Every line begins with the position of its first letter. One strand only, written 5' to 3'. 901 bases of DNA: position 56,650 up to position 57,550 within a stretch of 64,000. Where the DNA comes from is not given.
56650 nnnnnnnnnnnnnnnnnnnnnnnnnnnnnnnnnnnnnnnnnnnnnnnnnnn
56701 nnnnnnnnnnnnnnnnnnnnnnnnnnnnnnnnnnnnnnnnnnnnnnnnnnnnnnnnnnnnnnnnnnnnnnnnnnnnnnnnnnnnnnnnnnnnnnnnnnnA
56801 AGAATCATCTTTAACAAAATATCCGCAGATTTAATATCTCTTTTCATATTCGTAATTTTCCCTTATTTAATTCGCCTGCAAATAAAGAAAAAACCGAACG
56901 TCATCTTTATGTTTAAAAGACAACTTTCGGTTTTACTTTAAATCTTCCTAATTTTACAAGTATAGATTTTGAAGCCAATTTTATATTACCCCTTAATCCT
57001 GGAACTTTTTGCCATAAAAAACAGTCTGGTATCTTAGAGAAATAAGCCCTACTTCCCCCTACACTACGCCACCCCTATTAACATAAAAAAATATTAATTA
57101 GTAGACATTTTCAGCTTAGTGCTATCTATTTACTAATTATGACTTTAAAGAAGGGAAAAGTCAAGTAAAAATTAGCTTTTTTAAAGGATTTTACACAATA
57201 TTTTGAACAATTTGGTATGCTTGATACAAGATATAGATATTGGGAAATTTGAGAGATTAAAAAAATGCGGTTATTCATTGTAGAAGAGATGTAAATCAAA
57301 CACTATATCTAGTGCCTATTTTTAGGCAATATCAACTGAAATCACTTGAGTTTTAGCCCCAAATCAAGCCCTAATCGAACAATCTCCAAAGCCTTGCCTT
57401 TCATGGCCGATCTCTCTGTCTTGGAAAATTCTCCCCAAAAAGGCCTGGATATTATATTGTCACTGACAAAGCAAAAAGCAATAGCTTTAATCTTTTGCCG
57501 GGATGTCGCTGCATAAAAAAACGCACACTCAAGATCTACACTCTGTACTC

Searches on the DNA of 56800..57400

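Call 62: search_rna_families(source=window, start=56800, end=57400, threshold=evalue, max_evalue=1)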
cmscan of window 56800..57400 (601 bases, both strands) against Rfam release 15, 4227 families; matches with E-value up to 1: 0.
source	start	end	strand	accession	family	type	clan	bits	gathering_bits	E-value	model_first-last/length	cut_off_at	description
